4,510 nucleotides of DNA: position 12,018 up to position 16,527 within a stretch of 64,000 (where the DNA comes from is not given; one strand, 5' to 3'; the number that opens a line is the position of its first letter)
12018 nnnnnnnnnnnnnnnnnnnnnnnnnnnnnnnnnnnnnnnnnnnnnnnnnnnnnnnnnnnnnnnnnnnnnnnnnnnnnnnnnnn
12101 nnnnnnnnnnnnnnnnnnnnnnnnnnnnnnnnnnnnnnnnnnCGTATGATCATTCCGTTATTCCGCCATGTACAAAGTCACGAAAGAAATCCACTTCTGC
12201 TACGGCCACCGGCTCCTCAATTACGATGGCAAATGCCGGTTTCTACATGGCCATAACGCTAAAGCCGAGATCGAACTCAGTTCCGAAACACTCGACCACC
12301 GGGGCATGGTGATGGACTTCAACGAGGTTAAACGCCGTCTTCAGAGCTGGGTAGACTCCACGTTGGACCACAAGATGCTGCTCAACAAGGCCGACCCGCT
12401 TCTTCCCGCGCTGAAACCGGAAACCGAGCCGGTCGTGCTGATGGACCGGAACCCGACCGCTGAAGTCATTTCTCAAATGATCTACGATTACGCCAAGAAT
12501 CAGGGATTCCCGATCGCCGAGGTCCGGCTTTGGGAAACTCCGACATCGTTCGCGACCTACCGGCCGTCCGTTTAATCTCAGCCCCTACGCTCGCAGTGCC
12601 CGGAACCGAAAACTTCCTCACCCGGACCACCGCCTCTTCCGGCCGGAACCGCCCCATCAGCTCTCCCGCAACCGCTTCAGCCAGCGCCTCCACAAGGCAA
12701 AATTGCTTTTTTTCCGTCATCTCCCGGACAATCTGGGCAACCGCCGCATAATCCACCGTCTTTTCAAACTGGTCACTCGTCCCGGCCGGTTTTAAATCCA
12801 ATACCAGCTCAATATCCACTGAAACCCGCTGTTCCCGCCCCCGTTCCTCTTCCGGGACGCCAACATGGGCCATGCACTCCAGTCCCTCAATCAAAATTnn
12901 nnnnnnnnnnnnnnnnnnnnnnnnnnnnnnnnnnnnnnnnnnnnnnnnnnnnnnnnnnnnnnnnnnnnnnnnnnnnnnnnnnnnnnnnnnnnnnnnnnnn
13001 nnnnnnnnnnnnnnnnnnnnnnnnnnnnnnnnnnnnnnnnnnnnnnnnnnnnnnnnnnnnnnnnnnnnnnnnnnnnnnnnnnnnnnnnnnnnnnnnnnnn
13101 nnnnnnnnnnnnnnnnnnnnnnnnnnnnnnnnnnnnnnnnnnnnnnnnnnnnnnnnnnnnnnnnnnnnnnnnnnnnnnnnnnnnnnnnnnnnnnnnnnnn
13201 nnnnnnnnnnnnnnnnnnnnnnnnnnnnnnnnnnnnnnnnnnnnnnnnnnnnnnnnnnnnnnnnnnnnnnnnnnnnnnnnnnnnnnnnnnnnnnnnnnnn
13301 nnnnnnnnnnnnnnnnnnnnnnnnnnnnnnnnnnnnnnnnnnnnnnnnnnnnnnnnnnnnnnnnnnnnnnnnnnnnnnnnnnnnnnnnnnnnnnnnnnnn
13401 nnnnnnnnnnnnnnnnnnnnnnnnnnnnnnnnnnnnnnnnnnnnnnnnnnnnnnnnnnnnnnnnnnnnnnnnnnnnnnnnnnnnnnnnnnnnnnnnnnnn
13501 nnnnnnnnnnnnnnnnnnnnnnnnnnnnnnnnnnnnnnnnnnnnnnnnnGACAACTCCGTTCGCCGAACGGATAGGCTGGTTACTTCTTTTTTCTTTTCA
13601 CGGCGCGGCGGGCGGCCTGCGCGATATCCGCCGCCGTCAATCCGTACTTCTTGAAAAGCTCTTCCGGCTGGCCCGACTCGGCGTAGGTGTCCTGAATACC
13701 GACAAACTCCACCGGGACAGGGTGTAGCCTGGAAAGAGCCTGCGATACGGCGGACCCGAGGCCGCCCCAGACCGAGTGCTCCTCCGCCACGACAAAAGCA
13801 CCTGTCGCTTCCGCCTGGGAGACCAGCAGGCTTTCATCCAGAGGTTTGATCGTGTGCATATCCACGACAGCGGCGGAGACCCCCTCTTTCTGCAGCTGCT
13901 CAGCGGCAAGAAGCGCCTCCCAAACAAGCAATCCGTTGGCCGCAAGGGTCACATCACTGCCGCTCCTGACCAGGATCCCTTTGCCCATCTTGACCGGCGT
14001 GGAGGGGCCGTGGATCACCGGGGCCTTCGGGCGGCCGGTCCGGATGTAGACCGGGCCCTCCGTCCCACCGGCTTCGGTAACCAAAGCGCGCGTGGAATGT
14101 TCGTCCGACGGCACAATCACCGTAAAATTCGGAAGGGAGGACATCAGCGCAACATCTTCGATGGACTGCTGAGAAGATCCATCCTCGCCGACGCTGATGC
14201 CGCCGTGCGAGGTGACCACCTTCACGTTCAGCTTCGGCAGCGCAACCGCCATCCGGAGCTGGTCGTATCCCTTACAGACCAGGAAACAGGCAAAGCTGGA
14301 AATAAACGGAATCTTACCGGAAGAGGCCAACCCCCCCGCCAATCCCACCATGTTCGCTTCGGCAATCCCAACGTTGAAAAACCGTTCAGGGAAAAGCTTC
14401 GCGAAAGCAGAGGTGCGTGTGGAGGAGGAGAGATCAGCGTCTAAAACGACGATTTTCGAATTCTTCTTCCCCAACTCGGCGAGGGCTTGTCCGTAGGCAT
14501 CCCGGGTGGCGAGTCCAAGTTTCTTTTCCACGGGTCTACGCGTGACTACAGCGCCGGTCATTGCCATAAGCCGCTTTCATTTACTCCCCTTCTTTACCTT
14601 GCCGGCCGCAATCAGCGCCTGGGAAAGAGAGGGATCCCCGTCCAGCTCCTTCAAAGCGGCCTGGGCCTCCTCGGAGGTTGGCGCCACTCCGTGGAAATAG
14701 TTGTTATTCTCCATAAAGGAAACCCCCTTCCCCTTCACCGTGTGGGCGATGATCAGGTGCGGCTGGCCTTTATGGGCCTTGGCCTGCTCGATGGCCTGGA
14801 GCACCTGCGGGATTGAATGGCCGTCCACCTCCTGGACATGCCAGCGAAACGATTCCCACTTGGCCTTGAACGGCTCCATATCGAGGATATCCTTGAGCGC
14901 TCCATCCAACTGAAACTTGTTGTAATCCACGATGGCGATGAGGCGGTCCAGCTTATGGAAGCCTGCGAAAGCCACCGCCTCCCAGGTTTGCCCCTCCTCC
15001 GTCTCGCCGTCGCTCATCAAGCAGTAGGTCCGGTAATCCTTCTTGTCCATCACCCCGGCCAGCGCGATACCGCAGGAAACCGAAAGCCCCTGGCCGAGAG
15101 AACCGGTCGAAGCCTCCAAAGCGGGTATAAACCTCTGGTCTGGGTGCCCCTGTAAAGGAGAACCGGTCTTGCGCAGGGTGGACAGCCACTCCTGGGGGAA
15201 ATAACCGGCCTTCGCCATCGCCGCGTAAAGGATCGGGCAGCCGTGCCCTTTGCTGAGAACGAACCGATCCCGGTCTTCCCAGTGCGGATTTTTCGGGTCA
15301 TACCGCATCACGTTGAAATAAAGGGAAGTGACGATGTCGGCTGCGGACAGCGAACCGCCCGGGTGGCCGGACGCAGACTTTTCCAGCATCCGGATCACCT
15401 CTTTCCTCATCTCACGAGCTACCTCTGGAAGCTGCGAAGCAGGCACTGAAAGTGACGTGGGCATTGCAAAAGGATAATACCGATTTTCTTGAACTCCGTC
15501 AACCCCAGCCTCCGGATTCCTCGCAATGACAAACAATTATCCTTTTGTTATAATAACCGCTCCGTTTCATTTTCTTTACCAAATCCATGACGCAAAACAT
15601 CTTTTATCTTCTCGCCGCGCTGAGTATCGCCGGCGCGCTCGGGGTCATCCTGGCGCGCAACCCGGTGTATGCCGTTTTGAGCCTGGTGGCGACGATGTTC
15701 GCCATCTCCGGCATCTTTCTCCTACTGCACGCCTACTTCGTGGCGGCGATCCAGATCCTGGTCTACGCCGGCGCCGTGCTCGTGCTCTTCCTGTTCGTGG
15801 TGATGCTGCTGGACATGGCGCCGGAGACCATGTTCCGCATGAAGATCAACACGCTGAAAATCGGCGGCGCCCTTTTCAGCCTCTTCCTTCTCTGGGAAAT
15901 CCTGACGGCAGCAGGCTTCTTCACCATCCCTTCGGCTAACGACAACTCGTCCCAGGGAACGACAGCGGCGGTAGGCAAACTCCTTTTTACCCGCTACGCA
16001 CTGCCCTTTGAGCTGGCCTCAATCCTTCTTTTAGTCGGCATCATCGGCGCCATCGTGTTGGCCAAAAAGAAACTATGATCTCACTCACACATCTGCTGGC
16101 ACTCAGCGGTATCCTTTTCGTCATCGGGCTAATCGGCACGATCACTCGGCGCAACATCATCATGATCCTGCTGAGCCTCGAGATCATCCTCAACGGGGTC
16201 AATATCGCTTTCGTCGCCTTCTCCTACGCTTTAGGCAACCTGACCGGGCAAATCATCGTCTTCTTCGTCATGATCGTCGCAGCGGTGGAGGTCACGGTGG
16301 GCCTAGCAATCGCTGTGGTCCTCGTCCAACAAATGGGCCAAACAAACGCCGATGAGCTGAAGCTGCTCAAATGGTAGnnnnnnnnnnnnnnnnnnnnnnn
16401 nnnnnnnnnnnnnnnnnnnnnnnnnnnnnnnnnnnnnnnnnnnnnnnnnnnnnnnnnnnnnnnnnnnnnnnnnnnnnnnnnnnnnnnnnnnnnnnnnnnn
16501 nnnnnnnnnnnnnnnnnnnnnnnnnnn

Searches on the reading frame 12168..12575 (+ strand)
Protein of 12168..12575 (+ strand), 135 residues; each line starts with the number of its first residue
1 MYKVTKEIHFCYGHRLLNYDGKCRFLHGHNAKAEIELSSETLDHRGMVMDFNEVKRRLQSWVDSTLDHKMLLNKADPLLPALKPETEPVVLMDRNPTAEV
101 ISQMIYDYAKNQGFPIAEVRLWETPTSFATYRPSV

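Call 6: search_protein_families(library=pfam, proteins=[window:12168-12575:+], max_evalue=0.001)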
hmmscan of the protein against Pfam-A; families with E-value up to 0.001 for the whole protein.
window:12168-12575:+ (135 aa): 1 family
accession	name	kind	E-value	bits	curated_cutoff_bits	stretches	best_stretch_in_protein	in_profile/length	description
PF01242.24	PTPS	-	5.9e-35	120.3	22.4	1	4-133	2-120/121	6-pyruvoyl tetrahydropterin synthase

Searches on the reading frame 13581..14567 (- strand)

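Call 5: search_protein_families(library=pfam, proteins=[window:13581-14567:-], max_evalue=0.001)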
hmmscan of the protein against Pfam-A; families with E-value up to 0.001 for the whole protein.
window:13581-14567:- (328 aa): 3 families
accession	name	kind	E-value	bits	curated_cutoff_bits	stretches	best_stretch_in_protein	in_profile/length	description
PF02779.29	Transket_pyr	-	1.2e-43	149.2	27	1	19-182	3-172/174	Transketolase, pyrimidine binding domain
PF02780.25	Transketolase_C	-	1.5e-30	106.1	25.9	1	195-315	1-124/124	Transketolase, C-terminal domain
PF22613.1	Transketolase_C_1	-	1.5e-05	25.6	27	1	203-311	11-113/113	Transketolase-like TK C-terminal domain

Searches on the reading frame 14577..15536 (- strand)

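Call 5: search_protein_families(library=pfam, proteins=[window:14577-15536:-], max_evalue=0.001)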
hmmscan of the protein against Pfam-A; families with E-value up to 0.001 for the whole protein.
window:14577-15536:- (319 aa): 4 families
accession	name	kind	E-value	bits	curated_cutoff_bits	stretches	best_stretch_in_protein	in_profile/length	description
PF00456.26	Transketolase_N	-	2.4e-59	201.4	22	1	41-302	7-279/334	Transketolase, thiamine diphosphate binding domain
PF13292.11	DXP_synthase_N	-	1.3e-10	41.5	21.2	1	31-253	13-222/274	1-deoxy-D-xylulose-5-phosphate synthase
PF00676.26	E1_dh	-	4.6e-08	32.8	22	1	144-264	100-222/300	Dehydrogenase E1 component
PF09364.15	XFP_N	-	0.00047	19.5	23.7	1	144-246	139-241/364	XFP N-terminal domain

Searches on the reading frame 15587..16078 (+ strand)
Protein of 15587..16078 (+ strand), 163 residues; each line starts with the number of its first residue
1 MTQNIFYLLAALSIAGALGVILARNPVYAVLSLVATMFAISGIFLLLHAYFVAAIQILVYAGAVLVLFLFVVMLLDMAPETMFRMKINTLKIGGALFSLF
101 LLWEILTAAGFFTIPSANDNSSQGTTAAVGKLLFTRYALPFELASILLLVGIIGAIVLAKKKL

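Call 5: search_protein_families(library=pfam, proteins=[window:15587-16078:+], max_evalue=0.001)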
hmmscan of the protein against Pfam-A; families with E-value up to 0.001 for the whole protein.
window:15587-16078:+ (163 aa): 1 family
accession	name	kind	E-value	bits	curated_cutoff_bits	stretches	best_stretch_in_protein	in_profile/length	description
PF00499.25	Oxidored_q3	-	2e-41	141.6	33.2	1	16-158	1-146/146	NADH-ubiquinone/plastoquinone oxidoreductase chain 6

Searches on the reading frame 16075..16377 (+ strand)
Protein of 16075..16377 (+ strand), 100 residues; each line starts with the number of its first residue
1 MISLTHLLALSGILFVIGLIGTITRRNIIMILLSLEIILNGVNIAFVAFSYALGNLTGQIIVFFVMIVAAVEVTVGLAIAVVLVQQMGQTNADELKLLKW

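Call 5: search_protein_families(library=pfam, proteins=[window:16075-16377:+], max_evalue=0.001)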
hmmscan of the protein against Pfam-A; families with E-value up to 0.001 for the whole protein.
window:16075-16377:+ (100 aa): 1 family
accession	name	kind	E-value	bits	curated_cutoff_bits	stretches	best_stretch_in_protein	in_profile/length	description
PF00420.29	Oxidored_q2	-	5.6e-25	87.4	26.1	1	6-100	1-95/95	NADH-ubiquinone/plastoquinone oxidoreductase chain 4L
